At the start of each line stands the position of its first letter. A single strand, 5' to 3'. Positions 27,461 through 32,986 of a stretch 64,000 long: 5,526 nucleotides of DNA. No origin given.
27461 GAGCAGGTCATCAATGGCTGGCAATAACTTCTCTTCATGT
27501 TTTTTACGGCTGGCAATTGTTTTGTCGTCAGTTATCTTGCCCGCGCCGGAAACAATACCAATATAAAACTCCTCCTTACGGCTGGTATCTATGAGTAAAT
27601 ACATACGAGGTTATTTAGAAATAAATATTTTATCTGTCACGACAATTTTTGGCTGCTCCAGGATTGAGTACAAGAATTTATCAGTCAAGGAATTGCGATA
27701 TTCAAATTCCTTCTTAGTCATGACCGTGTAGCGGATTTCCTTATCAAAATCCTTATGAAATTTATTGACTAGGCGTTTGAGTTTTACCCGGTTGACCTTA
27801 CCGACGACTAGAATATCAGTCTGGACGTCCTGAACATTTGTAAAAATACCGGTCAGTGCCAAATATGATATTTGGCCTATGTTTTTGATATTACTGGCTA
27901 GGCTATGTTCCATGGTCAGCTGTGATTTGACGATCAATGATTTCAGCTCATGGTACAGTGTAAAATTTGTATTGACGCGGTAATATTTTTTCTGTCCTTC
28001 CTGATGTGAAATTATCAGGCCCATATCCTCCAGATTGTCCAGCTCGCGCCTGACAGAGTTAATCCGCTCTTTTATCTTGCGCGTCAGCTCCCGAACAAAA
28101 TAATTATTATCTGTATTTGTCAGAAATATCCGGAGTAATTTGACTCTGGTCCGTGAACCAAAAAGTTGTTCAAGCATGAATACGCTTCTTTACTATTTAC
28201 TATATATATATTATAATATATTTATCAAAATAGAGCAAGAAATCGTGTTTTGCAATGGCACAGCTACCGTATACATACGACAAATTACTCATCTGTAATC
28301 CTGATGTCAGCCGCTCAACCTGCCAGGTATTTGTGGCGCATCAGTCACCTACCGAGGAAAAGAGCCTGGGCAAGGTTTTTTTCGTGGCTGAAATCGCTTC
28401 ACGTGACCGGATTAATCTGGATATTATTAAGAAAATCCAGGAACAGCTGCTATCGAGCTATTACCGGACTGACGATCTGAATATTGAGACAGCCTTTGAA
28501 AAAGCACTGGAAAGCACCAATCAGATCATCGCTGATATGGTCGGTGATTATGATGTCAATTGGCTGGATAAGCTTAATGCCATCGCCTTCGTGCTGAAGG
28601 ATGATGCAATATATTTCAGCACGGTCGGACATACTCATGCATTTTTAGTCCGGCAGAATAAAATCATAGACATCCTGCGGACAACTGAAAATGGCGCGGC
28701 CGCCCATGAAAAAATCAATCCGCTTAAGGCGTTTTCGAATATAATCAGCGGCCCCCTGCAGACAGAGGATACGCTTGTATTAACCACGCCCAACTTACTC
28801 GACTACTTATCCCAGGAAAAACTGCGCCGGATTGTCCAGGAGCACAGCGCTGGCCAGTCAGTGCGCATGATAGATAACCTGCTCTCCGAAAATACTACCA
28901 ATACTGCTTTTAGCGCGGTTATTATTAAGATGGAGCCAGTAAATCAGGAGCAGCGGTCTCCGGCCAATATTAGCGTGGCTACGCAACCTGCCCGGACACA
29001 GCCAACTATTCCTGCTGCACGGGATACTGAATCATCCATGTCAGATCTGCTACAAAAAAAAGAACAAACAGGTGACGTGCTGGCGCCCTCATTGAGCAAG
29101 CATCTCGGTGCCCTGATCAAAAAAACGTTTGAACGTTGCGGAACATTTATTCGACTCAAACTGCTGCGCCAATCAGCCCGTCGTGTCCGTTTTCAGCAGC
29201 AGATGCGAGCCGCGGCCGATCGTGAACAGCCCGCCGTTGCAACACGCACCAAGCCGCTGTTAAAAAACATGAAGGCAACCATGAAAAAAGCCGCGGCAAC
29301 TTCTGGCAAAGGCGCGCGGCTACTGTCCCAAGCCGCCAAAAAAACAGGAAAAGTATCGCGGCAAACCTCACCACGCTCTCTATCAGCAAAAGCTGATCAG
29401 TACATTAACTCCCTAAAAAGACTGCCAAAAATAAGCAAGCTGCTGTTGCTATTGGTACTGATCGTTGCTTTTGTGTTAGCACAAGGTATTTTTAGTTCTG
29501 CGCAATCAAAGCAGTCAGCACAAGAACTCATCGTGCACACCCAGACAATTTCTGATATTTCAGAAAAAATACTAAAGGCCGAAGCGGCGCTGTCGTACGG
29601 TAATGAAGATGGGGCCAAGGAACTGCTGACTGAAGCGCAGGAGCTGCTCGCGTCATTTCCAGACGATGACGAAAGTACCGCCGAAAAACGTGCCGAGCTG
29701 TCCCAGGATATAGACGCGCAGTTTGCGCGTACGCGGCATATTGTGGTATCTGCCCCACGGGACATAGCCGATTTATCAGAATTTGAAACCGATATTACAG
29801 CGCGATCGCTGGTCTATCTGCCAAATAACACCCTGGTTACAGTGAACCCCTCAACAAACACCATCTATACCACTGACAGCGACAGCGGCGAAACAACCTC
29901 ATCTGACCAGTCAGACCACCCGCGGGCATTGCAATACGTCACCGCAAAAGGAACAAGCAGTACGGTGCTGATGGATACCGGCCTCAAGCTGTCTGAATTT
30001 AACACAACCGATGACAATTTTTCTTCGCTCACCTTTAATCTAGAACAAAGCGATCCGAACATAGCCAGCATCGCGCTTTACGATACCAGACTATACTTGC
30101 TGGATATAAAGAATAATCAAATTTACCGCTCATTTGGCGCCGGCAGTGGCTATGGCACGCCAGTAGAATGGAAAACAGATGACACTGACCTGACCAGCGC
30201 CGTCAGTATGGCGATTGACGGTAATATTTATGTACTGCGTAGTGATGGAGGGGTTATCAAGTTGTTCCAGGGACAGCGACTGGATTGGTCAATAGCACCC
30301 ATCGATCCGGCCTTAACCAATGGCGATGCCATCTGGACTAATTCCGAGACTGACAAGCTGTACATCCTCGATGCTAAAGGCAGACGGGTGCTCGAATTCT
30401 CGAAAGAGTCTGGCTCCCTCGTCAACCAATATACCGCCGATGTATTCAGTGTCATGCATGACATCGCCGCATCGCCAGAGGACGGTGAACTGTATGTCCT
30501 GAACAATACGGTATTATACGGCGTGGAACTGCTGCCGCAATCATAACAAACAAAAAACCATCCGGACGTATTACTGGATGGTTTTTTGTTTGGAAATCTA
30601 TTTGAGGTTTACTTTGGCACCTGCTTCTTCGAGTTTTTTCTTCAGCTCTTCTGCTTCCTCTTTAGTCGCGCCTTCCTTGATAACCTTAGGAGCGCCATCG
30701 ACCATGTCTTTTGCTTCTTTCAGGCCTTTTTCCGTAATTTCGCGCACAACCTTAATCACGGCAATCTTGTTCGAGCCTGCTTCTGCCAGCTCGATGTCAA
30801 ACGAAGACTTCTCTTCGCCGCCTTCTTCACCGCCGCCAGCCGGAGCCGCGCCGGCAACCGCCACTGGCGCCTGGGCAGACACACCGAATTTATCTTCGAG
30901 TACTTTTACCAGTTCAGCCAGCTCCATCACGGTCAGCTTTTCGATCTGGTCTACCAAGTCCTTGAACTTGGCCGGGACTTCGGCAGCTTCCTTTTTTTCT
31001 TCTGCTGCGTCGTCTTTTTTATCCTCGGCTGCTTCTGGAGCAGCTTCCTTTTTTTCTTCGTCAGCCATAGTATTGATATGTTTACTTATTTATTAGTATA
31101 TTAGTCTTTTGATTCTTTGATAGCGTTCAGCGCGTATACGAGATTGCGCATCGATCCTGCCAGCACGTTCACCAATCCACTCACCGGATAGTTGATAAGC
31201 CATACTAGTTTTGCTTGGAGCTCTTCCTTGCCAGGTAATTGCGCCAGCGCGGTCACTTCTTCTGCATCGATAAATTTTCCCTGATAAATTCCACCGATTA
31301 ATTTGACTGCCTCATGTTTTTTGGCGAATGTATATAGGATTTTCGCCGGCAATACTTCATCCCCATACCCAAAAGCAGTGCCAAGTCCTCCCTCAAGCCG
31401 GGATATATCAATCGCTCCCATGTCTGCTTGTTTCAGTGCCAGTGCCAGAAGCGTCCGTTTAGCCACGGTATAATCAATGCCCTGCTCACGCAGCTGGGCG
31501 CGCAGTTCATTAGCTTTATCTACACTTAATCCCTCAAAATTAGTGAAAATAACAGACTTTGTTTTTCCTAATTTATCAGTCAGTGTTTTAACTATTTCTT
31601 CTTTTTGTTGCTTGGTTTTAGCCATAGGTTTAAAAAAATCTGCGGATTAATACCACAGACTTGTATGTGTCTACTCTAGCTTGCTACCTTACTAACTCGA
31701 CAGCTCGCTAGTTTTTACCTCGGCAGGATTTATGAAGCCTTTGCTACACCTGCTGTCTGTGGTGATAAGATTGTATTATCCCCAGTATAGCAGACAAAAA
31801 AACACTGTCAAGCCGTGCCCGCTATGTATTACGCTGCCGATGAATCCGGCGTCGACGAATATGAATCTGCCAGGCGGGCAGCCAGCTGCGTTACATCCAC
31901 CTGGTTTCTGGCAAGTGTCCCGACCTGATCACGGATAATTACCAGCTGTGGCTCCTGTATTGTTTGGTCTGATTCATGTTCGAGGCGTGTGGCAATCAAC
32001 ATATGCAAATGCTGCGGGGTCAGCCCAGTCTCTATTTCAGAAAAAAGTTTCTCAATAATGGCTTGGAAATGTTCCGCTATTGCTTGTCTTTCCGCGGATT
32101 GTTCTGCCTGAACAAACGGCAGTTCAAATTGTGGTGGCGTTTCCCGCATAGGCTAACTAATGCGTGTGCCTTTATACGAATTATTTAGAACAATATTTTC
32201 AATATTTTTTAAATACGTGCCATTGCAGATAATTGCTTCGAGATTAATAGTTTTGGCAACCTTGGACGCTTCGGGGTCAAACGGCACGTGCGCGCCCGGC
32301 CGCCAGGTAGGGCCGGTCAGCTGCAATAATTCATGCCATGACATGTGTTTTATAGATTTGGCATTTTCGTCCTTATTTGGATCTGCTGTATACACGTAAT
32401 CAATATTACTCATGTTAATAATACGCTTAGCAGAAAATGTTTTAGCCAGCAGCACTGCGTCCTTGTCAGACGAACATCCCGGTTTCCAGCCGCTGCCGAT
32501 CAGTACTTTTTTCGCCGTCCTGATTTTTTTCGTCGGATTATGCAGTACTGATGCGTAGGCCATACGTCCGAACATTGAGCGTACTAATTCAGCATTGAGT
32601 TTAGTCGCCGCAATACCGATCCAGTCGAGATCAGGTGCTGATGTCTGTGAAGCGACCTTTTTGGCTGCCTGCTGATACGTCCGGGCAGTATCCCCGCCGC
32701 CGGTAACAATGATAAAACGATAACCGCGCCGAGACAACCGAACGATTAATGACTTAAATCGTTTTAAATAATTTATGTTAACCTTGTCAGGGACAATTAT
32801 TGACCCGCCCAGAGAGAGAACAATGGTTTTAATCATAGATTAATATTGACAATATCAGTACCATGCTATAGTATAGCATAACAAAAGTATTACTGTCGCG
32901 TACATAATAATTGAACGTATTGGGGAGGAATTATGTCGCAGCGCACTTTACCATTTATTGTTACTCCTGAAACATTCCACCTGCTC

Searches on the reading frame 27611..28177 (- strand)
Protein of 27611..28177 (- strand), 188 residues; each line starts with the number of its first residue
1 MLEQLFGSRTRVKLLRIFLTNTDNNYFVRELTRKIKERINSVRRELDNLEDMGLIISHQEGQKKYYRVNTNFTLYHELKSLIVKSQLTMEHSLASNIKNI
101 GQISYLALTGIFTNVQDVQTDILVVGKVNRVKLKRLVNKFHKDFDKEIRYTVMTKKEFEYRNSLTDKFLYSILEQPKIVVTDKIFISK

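Call 28: search_protein_families(library=pfam, proteins=[window:27611-28177:-], max_evalue=0.01)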
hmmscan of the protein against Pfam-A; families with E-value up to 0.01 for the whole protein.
window:27611-28177:- (188 aa): 3 families
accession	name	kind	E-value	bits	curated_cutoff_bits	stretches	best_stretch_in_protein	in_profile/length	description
PF24033.1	DUF7342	-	0.00089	19.7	31.6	1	40-85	32-77/150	Family of unknown function (DUF7342)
PF25212.1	HVO_A0114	-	0.0014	18.8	27.6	1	10-65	23-76/84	HVO_A0114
PF08154.18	NLE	-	0.003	18.4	23.4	1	116-166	10-66/68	NLE (NUC135) domain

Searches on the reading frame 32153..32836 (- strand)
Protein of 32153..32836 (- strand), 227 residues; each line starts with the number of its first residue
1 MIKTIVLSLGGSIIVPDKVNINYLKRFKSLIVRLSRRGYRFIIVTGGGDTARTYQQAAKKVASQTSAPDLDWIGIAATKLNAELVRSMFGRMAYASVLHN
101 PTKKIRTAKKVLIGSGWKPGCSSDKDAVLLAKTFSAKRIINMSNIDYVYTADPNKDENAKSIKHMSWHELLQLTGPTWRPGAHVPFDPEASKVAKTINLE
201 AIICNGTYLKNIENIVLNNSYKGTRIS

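Call 46: search_protein_families(library=pfam, proteins=[window:32153-32836:-], max_evalue=0.00001)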
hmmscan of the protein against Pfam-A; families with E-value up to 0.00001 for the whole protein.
window:32153-32836:- (227 aa): 1 family
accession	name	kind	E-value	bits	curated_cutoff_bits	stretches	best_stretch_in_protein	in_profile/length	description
PF00696.33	AA_kinase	-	1.7e-29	103.7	24.9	1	3-205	1-234/234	Amino acid kinase family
